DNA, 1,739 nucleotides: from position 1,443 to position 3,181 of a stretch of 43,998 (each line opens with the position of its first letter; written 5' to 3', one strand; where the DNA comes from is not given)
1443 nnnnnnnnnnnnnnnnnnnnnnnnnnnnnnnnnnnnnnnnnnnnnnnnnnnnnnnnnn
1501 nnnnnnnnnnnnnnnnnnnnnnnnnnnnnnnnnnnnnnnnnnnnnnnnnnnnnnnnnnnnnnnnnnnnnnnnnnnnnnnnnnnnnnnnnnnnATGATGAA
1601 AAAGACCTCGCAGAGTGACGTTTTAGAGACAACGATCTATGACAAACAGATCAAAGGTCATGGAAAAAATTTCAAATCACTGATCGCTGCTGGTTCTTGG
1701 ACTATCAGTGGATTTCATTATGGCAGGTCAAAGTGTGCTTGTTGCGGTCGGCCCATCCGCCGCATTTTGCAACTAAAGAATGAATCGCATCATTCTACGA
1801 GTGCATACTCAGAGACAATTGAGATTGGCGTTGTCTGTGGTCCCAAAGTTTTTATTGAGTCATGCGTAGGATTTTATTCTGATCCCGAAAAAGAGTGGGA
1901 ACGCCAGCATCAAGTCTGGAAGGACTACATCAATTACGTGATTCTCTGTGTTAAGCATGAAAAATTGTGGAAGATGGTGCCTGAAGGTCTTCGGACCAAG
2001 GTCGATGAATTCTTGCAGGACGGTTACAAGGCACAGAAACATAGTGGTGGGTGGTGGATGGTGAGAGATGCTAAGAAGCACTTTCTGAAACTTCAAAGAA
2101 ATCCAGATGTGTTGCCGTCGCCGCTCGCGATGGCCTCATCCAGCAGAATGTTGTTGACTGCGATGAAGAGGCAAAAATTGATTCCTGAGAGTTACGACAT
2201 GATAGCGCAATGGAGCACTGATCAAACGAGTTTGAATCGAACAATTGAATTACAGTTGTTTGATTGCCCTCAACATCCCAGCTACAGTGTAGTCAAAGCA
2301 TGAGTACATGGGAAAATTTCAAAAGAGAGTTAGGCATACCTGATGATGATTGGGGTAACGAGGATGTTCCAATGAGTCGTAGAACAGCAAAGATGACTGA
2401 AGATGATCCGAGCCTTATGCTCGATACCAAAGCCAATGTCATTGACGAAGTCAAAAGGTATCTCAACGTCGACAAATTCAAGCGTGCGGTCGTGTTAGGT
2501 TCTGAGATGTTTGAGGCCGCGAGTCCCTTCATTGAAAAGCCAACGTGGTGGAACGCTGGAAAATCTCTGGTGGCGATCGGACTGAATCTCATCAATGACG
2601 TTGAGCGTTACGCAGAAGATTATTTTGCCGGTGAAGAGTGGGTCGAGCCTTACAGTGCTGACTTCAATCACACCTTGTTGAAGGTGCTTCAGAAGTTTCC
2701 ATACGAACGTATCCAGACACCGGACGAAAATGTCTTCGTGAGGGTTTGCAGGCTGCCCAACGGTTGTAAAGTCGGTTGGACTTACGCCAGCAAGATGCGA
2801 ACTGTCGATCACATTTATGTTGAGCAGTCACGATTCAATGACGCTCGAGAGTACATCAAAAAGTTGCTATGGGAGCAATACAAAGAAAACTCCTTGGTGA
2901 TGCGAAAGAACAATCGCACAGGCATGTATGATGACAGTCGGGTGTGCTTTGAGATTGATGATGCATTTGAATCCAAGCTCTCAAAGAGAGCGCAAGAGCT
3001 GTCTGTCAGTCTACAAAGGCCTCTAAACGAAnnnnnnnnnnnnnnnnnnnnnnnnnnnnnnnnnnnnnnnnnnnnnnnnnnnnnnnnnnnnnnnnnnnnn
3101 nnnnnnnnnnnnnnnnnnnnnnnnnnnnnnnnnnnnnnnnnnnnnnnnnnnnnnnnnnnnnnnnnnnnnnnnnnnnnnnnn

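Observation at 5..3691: Coupled four-gene block ZnR protein / NRDE-TANGO2-like / Cys-rich protein / AAA+ ATPase, next to an ADP-ribosylglycohydrolase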

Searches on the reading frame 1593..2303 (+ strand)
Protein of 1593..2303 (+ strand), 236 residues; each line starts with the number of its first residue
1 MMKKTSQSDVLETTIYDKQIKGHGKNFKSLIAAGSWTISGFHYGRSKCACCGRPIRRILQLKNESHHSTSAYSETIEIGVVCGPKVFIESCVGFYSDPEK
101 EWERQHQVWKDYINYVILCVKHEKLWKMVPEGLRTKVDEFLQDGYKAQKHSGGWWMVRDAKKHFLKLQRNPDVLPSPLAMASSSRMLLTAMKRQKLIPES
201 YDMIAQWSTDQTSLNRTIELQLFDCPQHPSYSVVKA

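Call 3: search_protein_families(library=pfam, proteins=[window:1593-2303:+], max_evalue=0.1)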
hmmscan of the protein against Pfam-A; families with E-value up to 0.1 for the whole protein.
window:1593-2303:+ (236 aa): 0 families

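Call 4: search_protein_families(library=phrogs, proteins=[window:1593-2303:+], max_evalue=0.01)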
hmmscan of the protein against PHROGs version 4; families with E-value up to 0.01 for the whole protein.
window:1593-2303:+ (236 aa): 0 families

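Call 20: search_solved_structures(query=window:1593-2303:+, max_evalue=10)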
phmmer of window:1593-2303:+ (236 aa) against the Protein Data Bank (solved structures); distinct sequences matched with E-value up to 10: 1.
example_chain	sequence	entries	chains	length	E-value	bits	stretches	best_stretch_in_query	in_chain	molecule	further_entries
9bl8_A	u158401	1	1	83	0.25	14.3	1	97-150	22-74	Vacuolar protein sorting-associated protein 4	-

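Call 28: find_homologous_proteins(query=window:1593-2303:+, max_evalue=0.001)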
Query window:1593-2303:+ (236 aa): 76 proteins with E <= 0.001 among 136 candidates.
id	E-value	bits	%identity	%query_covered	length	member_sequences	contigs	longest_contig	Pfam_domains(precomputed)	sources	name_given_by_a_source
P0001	7.1e-161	551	100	100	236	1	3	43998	-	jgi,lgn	-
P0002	6.2e-102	358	69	90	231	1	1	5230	-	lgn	-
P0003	3.2e-101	356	65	94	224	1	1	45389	-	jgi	-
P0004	1.6e-100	354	67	94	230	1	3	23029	-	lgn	-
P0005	5.5e-98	345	67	94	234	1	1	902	-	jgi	jgi:hypothetical protein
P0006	4.3e-96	339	62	94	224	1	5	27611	-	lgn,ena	-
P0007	4.4e-96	339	64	90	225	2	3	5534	-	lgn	-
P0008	1.0e-95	338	64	92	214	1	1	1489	-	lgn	-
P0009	1.4e-95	338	66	89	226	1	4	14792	-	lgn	-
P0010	2.3e-94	334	64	94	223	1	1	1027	-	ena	-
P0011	6.1e-94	332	65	89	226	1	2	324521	-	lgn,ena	-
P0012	8.2e-94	332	64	93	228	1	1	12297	-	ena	-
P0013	6.2e-93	329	61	94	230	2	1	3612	-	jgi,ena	jgi:hypothetical protein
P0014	3.9e-92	326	62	91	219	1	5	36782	-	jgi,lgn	-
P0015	6.9e-92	326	62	90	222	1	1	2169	-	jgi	jgi:hypothetical protein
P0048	8.0e-69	250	50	93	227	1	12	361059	-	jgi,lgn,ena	-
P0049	2.4e-66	242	48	91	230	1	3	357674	-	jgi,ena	jgi:hypothetical protein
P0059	1.9e-59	219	45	87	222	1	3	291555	-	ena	-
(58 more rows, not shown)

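Call 29: find_encoding_contigs(protein=P0059, flank=8000, max_places=1)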
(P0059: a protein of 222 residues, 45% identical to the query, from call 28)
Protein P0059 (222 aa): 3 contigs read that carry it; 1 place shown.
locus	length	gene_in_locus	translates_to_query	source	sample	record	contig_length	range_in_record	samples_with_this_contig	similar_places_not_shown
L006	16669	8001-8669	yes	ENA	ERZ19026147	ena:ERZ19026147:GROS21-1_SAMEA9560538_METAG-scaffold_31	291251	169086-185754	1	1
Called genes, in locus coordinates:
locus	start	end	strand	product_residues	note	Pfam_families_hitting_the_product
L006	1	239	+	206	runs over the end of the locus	-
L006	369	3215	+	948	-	PF01270:Glyco_hydro_8, PF24517:CBM96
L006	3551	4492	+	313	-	PF10127:RlaP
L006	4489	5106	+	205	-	PF02511:Thy1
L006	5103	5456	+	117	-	-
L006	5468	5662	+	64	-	-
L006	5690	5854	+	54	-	-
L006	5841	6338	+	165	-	-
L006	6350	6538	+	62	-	-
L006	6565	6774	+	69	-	-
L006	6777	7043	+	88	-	-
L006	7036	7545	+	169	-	PF26211:Phage_phiTE_072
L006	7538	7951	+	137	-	PF00730:HhH-GPD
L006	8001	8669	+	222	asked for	-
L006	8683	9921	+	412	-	PF00004:AAA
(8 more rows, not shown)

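Call 30: find_encoding_contigs(protein=P0048, flank=8000, max_places=1)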
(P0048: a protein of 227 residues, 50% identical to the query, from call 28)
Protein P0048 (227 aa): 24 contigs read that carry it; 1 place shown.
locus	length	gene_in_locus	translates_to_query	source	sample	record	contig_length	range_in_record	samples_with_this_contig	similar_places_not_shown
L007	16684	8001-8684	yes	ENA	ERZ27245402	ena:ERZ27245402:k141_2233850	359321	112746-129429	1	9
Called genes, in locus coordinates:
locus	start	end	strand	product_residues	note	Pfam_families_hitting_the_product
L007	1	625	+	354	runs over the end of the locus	PF01704:UDPGP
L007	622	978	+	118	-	-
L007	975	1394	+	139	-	PF00730:HhH-GPD (weak)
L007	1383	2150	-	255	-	PF00089:Trypsin (faint), PF13365:Trypsin_2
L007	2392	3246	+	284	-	PF01149:Fapy_DNA_glyco, PF06831:H2TH, PF21025:Fapy_DNA_glyco_C (weak)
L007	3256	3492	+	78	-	-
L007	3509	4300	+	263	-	-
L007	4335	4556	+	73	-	-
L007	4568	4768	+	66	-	-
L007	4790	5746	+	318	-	PF01145:Band_7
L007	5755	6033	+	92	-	-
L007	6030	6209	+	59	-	-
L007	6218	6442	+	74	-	-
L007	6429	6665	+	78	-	-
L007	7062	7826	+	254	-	PF05742:TANGO2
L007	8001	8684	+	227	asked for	-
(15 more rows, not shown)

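Call 31: find_encoding_contigs(protein=P0049, flank=8000, max_places=1)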
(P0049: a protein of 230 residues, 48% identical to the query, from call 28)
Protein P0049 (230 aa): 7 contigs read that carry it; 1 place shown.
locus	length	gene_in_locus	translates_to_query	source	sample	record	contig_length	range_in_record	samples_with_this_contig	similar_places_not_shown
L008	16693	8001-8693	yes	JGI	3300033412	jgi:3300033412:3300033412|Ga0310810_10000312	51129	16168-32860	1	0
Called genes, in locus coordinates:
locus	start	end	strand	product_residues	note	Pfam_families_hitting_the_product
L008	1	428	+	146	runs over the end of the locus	PF00730:HhH-GPD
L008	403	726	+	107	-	-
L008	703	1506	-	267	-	PF00089:Trypsin (weak), PF13365:Trypsin_2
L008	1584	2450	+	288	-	PF01149:Fapy_DNA_glyco, PF06831:H2TH, PF21025:Fapy_DNA_glyco_C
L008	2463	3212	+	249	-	-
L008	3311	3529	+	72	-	-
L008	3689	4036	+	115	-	-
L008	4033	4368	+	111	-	PF00856:SET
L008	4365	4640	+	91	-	-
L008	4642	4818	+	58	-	-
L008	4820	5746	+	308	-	PF03747:ADP_ribosyl_GH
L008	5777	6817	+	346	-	-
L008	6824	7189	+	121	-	-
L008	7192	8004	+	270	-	PF05742:TANGO2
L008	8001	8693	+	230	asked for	-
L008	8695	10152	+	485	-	PF13401:AAA_22 (faint), PF13191:AAA_16 (faint), PF00004:AAA, PF00910:RNA_helicase (faint), PF07728:AAA_5 (faint)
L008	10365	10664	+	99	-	-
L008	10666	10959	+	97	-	-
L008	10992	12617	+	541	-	PF00118:Cpn60_TCP1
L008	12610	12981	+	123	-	-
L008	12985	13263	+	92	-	-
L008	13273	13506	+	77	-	-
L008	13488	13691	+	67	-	-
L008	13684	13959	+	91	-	-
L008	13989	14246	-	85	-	-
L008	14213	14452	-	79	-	-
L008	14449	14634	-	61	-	-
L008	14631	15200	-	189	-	-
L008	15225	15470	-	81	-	-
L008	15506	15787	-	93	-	-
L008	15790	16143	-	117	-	-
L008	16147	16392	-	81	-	-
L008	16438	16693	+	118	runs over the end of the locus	-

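Call 32: search_dna_similar(query=window:1593-2303:+, collection=phages, mode=protein, max_evalue=1, max_rows=20)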
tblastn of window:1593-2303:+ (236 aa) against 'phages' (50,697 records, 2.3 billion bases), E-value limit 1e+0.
Records with a match: 1; places in all: 1; records where one place covers at least 80% of the query: 0.
Best place of each record, by identity: <60% 1.
By first word of the organism name: Gordonia 1.
By host as written in the record: Gordonia terrae 3612 1.
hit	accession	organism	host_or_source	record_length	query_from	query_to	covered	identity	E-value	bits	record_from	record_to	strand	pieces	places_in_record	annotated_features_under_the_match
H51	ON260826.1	Gordonia phage Banquo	Gordonia terrae 3612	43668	37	68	14%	40.6%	7e-1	37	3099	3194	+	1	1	8: hypothetical protein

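Call 43: predict_structure(alignment_id=A3)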
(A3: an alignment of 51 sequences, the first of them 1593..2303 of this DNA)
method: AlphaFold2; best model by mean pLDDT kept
length: 236 residues; sequences in the alignment: 51
mean_pLDDT: 82.8   pTM: 0.66
mean pLDDT of the five models: 82.8, 75.4, 75.2, 71.6, 71.0
residues with pLDDT >= 90: 95; 70-90: 99; 50-70: 34; < 50: 8
segments of 3 or more residues with pLDDT < 50: 1-6
pLDDT, mean of each block of 10 residues (from residue 1): 47 53 72 79 89 90 74 82 77 81 85 91 95 96 89 95 97 93 96 96 85 76 77 65
secondary structure, 60 per line:
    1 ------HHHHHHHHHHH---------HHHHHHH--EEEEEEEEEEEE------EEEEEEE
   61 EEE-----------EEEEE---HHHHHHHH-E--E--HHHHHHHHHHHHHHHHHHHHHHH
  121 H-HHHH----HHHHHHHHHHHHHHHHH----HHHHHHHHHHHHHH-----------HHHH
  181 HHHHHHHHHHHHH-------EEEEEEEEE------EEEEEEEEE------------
elements in order: H7-17 H27-33 E36-47 E54-63 E75-79 H83-90 H98-121 H123-126 H131-147 H152-165 H177-193 E201-209 E216-224

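Call 76: fold_search(model_id=the predicted structure, library=viral)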
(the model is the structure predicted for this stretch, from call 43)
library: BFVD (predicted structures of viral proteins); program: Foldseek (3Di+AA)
matches with E <= 10: 370; with E <= 0.001: 0
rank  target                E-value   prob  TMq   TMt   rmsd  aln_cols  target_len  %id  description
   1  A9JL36                3.6e-02  0.51  0.18  0.07  16.3       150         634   15  PB602L [African swine fever virus (isolate Pig/Benin/Ben 97-1/1997)]
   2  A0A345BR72            3.8e-01  0.91  0.19  0.32   3.3        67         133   25  (no name in the UniProt tables at hand)
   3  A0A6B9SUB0            4.5e-01  0.20  0.12  0.20  17.7        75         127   15  Uncharacterized protein [Vibrio phage VH1_2019]
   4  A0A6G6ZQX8            5.6e-01  0.12  0.18  0.17  19.8       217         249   12  (no name in the UniProt tables at hand)
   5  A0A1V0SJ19            6.3e-01  0.08  0.11  0.17  12.2       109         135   15  Copper amine oxidase [Klosneuvirus KNV1]
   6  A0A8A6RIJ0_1          6.3e-01  0.06  0.15  0.05  20.5       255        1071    7  Genome polyprotein [Embiopteran flavi-related virus]
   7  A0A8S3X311            7.0e-01  0.18  0.19  0.15  13.6       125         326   15  Phosphoprotein [Black currant nucleorhabdovirus 1]
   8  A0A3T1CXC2            7.9e-01  0.28  0.21  0.42   5.9        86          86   19  Uncharacterized protein [Acanthamoeba castellanii medusavirus J1]
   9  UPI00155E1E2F         8.8e-01  0.12  0.16  0.22   8.9       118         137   12  (no name look-up for this kind of identifier)
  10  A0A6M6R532            9.3e-01  0.13  0.17  0.13  13.1       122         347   15  Phosphoprotein [cardamom vein clearing virus]
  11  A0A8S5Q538            9.8e-01  0.06  0.12  0.04  19.7       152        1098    8  Intein splicing domain [Siphoviridae sp. ctHiz26]
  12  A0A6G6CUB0            9.8e-01  0.03  0.13  0.11  20.4       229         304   14  (no name in the UniProt tables at hand)
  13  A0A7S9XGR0            1.0e+00  0.14  0.14  0.31  20.1        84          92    7  Uncharacterized protein [Virus NIOZ-UU157]
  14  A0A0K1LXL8            1.0e+00  0.07  0.13  0.22  19.0       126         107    9  RNA-dependent RNA polymerase (Fragment) [Betacoronavirus 1]
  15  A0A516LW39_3          1.1e+00  0.15  0.18  0.04  16.4       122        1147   12  (no name in the UniProt tables at hand)
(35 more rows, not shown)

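Call 80: search_protein_representatives(alignment_id=A3)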
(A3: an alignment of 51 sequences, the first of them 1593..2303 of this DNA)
Query: 51 sequences, 228 profile positions. Proteins with E-value up to 0.001 (for the whole library): 21; up to 1e-10: 18; up to 1e-30: 17. The best 21 are listed.
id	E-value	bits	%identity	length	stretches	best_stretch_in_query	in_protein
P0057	6.3e-93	326.7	-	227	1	4-215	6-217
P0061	1.3e-89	315.9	-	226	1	3-215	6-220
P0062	4.2e-87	307.7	-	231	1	5-214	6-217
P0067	1.7e-81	289.4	-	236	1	11-215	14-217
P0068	5.4e-75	268.1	-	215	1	2-214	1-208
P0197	2.0e-71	256.4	-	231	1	5-212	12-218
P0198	1.7e-66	240.3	-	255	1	9-175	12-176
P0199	2.2e-65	236.6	-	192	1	29-206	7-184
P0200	1.5e-64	233.9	-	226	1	11-214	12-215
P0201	3.2e-62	226.3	-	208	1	2-204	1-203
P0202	7.1e-62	225.2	-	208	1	29-214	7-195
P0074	2.6e-56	206.9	-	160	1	82-217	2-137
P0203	6.4e-46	173.0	-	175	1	61-210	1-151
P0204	4.2e-45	170.3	-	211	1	26-212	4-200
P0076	5.5e-44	166.7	-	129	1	94-216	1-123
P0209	2.2e-04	37.1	-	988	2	105-209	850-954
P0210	7.0e-04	35.4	-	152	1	135-202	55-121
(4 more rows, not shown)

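Call 81: search_protein_families(library=pfam, proteins=[P0209, P0210, P0198], max_evalue=0.01)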
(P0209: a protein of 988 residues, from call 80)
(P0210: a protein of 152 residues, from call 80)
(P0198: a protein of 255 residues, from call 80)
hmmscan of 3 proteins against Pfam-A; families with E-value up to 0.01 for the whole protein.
P0209 (988 aa): 5 families
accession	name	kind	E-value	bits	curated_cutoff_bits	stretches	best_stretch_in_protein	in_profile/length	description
PF13352.11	DUF4100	-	0.0004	21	27.9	1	300-366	164-228/232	Protein of unknown function (DUF4100)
PF03732.24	Retrotrans_gag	-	0.00088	19.9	24.1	0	15-81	13-79/97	Retrotransposon gag protein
PF07631.16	PSD4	-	0.0032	18.4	23.3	0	64-113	50-99/128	Protein of unknown function (DUF1592)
PF24028.1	DUF7339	-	0.0036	17.8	27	0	100-154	3-55/115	Domain of unknown function (DUF7339)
PF20127.4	DUF6517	-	0.0064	16.9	23.9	0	761-795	46-80/187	Family of unknown function (DUF6517)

P0210 (152 aa): 0 families

P0198 (255 aa): 0 families

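Call 90: search_protein_families(library=ncbifam, proteins=[window:1593-2303:+], max_evalue=0.01)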
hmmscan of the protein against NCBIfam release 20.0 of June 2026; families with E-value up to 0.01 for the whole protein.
window:1593-2303:+ (236 aa): 0 families

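Call 91: search_protein_families(library=padloc, proteins=[window:1593-2303:+], max_evalue=0.01)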
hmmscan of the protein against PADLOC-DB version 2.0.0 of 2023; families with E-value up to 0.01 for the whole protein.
window:1593-2303:+ (236 aa): 0 families

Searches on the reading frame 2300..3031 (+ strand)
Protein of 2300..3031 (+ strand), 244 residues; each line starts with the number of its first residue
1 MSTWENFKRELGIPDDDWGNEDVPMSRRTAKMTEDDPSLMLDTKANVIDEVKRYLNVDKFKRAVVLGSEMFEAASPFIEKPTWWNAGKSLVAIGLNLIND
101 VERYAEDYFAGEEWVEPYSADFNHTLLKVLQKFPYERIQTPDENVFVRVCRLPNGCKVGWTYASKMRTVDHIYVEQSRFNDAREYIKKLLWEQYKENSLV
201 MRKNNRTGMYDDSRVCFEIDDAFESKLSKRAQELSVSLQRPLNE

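Call 62: predict_structure(alignment_id=A5)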
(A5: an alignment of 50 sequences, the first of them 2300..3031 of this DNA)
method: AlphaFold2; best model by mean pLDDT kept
length: 244 residues; sequences in the alignment: 50
mean_pLDDT: 80.5   pTM: 0.60
mean pLDDT of the five models: 80.5, 79.1, 77.7, 76.4, 75.9
residues with pLDDT >= 90: 73; 70-90: 113; 50-70: 48; < 50: 10
segments of 3 or more residues with pLDDT < 50: 19-26
pLDDT, mean of each block of 10 residues (from residue 1): 79 65 53 83 68 67 82 91 92 83 65 89 90 91 88 96 90 95 96 86 67 70 61 82 81
secondary structure, 60 per line:
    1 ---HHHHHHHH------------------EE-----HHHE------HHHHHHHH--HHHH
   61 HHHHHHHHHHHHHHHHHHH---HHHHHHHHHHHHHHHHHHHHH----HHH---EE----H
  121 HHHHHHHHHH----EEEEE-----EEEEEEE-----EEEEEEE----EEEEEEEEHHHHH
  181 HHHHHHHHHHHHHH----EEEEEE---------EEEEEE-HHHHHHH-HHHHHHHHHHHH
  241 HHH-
elements in order: H4-11 H47-54 H57-79 H83-103 H120-130 E135-139 E145-151 E157-163 E168-175 H176-194 E199-204 E214-219 H221-227 H229-243
